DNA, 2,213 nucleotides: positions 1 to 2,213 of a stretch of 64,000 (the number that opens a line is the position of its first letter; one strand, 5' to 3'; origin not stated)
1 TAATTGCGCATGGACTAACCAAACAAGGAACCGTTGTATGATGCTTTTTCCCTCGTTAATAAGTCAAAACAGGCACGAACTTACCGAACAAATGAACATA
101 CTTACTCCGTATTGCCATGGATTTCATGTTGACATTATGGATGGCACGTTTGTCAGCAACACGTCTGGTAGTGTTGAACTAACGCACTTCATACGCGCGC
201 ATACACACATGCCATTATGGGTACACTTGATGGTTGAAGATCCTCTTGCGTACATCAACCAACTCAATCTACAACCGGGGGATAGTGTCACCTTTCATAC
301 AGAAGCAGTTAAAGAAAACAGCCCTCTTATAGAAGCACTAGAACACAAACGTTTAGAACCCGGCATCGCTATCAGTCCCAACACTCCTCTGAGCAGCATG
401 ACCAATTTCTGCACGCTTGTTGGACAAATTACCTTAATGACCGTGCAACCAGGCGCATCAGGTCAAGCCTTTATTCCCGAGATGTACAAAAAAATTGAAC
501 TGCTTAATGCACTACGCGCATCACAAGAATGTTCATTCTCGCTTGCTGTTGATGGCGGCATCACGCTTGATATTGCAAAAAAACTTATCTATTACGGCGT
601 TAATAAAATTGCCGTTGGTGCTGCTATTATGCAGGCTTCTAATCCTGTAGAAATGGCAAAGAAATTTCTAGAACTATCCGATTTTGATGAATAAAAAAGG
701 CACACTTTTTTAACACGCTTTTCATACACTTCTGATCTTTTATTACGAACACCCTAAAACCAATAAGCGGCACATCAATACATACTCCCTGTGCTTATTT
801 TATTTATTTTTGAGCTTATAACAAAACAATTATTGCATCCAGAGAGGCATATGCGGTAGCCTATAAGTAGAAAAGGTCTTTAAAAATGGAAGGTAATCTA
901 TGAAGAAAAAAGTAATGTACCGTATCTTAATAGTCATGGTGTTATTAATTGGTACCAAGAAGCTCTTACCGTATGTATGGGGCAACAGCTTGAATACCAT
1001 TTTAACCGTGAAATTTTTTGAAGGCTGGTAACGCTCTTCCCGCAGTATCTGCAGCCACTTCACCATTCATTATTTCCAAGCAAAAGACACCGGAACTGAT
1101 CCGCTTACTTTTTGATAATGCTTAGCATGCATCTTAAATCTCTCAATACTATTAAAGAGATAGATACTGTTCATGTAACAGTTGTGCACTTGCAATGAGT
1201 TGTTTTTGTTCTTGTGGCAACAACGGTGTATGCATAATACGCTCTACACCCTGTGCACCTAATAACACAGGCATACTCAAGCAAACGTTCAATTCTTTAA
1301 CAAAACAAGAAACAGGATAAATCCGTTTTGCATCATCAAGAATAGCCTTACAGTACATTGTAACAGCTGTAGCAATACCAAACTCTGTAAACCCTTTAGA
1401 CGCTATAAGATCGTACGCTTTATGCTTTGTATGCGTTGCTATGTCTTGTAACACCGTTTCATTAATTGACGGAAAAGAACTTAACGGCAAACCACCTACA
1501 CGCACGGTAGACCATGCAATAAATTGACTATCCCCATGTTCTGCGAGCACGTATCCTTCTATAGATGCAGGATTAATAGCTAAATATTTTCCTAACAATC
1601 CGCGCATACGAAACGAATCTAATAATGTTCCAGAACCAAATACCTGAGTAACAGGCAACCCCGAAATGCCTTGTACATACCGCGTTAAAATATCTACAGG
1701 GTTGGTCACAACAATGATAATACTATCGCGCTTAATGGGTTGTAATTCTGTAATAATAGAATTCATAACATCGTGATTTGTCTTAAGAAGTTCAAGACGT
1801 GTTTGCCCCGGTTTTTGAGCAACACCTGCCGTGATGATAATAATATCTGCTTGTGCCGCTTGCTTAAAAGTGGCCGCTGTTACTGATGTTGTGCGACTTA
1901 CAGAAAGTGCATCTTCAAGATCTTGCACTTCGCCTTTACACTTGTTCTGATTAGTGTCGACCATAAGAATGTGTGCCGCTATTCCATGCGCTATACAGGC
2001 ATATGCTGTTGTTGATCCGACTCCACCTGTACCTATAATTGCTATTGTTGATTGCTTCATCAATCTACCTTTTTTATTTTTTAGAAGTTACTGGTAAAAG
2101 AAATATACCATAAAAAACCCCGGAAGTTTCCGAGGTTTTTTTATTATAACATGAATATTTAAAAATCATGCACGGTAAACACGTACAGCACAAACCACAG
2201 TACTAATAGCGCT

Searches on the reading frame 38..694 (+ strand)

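Call 27: search_protein_families(library=ncbifam, proteins=[window:38-694:+], max_evalue=0.00001)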
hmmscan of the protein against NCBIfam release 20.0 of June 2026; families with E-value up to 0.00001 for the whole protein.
window:38-694:+ (218 aa): 6 families
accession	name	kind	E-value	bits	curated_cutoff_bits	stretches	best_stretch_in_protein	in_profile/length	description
NF004076.0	PRK05581.1-4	subfamily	2.5e-48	164.2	165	1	4-207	8-212/221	ribulose-phosphate 3-epimerase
NF007266.0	PRK09722.1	equivalog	1.1e-42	146.1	271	1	2-201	4-205/230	D-allulose 6-phosphate 3-epimerase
TIGR01163.1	rpe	equivalog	1.2e-41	142.4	212.6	1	4-206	3-206/211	ribulose-phosphate 3-epimerase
NF005944.0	PRK08005.1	equivalog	2.6e-25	88.9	376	1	1-202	1-199/210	ribulose-phosphate 3 epimerase family protein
NF005986.0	PRK08091.1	equivalog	7.8e-16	58.7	264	1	9-200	21-213/229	ribulose-phosphate 3-epimerase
NF010658.0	PRK14057.1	equivalog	4.7e-08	32.9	530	1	29-208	49-235/254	epimerase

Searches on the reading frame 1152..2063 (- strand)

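Call 27: search_protein_families(library=ncbifam, proteins=[window:1152-2063:-], max_evalue=0.00001)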
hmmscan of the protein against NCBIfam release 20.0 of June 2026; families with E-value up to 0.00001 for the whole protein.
window:1152-2063:- (303 aa): 9 families
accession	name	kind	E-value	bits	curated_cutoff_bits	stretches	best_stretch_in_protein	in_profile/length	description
TIGR01771.1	L-LDH-NAD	equivalog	7.3e-97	324.3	303.55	1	9-297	1-298/299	L-lactate dehydrogenase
NF000824.0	PRK00066.1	subfamily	2.2e-88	296.6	339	1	3-298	5-309/316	L-lactate dehydrogenase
NF004863.0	PRK06223.1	subfamily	1.7e-71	241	283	1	2-300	1-304/313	malate dehydrogenase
TIGR01763.1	MalateDH_bact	equivalog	1.5e-49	168.8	351.85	1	6-299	3-301/305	malate dehydrogenase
NF041314.1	Malate_DH_Halo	equivalog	4.9e-49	167.1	550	1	7-300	4-300/304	malate dehydrogenase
TIGR01772.1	MDH_euk_gproteo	equivalog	3.4e-13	49.6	273.05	1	7-290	2-293/313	malate dehydrogenase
TIGR01759.1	MalateDH-SF1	subfamily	1.3e-07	30.9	345.65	1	28-227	35-241/327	malate dehydrogenase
TIGR01756.1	LDH_protist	equivalog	1.7e-07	30.7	486.25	1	29-235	17-229/313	lactate dehydrogenase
NF009201.0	PRK12549.1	subfamily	1.3e-06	27.8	235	1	6-101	131-227/286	shikimate dehydrogenase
